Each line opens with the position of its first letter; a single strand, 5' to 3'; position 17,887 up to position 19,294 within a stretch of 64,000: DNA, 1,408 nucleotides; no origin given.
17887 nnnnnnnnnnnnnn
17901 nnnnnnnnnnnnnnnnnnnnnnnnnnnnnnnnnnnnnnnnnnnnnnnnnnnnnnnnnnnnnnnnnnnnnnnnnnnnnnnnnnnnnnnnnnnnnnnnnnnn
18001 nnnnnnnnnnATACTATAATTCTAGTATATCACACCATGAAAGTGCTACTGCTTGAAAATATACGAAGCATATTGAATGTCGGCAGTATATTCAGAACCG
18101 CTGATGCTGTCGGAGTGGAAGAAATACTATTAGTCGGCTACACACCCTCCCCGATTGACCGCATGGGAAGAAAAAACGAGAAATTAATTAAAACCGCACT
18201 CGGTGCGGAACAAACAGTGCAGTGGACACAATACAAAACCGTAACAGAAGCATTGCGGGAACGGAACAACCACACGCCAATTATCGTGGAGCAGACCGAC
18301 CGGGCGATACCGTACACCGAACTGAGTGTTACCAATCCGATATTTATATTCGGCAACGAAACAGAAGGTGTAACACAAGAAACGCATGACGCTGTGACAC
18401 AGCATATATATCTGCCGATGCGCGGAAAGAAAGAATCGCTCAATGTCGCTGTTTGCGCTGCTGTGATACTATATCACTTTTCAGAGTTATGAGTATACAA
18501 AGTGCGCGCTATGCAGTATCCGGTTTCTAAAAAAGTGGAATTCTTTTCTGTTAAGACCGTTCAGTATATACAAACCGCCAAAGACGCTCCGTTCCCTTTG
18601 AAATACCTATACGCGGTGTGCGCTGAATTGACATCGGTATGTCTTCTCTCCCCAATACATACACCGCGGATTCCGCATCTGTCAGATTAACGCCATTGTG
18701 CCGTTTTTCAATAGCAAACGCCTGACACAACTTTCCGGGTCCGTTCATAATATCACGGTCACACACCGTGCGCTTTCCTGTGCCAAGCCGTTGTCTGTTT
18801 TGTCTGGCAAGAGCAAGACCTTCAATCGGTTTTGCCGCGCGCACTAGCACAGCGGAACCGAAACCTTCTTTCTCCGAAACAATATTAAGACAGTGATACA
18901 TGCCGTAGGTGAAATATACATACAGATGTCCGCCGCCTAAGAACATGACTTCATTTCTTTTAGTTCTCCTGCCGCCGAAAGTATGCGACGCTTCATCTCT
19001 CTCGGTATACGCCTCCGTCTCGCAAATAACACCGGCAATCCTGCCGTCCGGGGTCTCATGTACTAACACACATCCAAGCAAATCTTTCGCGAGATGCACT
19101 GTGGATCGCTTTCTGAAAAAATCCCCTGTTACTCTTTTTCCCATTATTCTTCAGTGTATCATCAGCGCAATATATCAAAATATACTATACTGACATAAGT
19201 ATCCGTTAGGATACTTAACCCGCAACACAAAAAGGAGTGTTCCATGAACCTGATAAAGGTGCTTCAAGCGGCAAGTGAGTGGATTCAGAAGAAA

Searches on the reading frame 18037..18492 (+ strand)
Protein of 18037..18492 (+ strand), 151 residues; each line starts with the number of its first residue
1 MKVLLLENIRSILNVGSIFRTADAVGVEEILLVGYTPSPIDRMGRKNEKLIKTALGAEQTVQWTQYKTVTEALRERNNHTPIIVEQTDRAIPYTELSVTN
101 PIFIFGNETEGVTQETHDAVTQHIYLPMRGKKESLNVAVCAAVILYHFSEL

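Call 72: search_protein_families(library=pfam, proteins=[window:18037-18492:+], max_evalue=0.001)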
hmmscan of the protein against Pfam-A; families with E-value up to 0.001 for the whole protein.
window:18037-18492:+ (151 aa): 1 family
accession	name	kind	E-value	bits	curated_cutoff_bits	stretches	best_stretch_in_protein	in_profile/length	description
PF00588.24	SpoU_methylase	-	3.3e-30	105.5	29.7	1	3-146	3-142/142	SpoU rRNA Methylase family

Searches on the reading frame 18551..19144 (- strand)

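Call 54: search_protein_families(library=pfam, proteins=[window:18551-19144:-], max_evalue=0.001)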
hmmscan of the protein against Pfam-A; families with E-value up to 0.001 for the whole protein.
window:18551-19144:- (197 aa): 1 family
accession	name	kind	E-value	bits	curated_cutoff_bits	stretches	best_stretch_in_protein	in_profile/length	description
PF02245.21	Pur_DNA_glyco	-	6.9e-63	211.7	27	1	10-195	2-179/181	Methylpurine-DNA glycosylase (MPG)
